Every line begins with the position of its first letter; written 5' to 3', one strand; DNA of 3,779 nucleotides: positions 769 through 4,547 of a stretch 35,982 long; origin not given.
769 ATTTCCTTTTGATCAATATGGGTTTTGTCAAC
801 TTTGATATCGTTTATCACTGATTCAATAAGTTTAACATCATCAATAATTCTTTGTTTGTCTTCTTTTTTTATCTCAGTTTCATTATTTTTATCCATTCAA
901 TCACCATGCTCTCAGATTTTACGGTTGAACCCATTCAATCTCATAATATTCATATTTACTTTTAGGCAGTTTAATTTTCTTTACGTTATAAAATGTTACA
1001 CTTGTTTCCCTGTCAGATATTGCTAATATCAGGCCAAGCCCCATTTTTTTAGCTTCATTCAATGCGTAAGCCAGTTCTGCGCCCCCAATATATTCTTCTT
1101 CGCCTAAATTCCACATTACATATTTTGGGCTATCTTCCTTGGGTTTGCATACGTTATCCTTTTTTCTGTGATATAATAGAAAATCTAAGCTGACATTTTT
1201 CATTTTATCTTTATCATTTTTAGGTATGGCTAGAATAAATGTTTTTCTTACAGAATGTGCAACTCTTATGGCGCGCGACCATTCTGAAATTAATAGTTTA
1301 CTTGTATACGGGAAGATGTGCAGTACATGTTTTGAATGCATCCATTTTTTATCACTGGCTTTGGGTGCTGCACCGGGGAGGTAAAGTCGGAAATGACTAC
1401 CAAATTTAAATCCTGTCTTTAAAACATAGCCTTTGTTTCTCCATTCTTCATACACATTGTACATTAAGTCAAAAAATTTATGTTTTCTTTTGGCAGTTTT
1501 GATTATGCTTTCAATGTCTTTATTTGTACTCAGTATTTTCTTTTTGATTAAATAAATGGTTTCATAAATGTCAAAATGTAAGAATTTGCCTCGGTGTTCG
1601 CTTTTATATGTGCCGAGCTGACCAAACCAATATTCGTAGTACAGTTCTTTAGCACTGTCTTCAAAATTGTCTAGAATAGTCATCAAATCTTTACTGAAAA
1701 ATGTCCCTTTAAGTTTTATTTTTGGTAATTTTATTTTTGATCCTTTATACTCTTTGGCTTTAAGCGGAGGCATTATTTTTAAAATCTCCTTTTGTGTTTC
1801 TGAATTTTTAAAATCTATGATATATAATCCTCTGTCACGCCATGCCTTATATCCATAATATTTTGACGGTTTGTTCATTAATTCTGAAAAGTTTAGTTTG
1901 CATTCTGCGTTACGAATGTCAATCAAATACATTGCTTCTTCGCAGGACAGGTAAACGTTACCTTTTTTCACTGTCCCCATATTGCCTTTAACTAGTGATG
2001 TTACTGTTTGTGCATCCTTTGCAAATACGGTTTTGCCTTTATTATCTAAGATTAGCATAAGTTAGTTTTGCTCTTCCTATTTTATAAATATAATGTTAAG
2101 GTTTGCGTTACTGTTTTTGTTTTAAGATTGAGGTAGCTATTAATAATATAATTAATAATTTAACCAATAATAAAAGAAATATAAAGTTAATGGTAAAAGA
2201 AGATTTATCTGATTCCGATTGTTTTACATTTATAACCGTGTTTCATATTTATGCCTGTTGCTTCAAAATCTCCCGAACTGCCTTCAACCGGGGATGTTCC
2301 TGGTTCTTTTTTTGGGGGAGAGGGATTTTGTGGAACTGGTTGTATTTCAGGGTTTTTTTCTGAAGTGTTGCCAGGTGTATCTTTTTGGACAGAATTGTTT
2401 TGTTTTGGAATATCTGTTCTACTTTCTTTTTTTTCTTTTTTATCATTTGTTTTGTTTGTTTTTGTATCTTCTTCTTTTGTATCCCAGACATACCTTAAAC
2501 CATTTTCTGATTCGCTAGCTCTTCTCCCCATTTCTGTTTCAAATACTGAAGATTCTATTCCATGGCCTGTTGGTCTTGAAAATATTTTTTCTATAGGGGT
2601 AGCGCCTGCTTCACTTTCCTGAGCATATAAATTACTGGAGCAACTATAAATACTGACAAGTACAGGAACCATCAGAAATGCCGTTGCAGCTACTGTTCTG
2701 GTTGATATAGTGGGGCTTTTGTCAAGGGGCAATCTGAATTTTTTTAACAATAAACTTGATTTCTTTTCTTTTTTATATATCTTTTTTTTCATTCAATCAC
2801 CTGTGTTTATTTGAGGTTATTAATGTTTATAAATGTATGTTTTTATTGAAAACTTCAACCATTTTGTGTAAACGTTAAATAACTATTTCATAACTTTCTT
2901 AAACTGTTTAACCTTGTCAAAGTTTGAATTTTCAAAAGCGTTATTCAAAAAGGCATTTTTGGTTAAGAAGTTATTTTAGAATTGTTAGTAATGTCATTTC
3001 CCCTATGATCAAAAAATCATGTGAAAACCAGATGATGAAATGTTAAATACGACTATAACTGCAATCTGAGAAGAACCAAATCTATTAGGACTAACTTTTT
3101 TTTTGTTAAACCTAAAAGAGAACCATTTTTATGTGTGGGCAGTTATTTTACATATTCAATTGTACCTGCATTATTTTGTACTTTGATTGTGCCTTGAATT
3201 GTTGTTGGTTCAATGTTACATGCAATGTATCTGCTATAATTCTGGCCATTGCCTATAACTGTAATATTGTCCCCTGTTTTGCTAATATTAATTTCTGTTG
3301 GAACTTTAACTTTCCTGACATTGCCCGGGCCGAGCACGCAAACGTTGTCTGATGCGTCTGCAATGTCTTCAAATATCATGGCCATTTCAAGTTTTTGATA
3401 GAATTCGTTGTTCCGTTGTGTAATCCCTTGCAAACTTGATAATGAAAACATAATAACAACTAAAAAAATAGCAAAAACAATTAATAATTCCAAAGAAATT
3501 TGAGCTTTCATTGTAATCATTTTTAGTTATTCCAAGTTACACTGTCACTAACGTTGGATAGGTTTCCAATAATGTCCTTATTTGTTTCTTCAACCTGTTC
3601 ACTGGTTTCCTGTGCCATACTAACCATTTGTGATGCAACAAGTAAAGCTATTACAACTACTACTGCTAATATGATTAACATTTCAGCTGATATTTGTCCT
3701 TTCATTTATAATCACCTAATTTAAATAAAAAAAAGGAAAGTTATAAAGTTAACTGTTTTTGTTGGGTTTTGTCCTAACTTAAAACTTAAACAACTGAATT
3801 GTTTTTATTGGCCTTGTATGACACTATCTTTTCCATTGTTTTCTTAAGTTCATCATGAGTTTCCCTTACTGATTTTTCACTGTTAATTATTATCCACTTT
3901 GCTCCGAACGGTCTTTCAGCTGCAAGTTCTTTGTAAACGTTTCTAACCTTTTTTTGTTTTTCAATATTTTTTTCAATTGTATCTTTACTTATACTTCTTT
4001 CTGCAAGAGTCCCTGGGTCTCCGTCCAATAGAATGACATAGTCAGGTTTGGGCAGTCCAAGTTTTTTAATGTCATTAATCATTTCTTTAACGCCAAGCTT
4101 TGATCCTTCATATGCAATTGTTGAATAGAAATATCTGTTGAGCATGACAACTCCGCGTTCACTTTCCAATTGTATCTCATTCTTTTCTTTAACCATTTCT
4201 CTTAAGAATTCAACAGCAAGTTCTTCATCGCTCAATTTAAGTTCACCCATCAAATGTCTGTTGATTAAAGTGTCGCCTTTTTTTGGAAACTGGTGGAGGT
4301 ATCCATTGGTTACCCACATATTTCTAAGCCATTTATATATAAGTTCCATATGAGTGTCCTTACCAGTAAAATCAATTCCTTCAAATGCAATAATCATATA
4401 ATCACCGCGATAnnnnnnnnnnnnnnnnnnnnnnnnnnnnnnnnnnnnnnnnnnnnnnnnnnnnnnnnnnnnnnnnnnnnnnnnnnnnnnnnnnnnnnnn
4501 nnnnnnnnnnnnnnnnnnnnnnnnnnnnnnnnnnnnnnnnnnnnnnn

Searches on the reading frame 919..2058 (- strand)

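Call 37: search_protein_families(library=pfam, proteins=[window:919-2058:-], max_evalue=0.001)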
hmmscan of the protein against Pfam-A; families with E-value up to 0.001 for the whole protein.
window:919-2058:- (379 aa): 3 families
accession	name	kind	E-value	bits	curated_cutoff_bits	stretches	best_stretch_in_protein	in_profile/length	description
PF01974.23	tRNA_int_endo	-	3.5e-26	91.5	27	1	196-284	1-82/85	tRNA intron endonuclease, catalytic C-terminal domain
PF02778.19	tRNA_int_endo_N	-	1.9e-07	30.9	21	0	133-181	15-57/67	tRNA intron endonuclease, N-terminal domain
PF12928.12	tRNA_int_end_N2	-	0.00014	22.3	24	0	10-48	18-62/69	tRNA-splicing endonuclease subunit sen54 N-term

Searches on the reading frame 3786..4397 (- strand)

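Call 37: search_protein_families(library=pfam, proteins=[window:3786-4397:-], max_evalue=0.001)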
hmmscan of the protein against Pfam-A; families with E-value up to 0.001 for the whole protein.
window:3786-4397:- (203 aa): 1 family
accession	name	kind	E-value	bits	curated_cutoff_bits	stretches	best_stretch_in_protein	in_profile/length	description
PF02223.23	Thymidylate_kin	-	9.6e-24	84.5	27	1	5-183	1-184/185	Thymidylate kinase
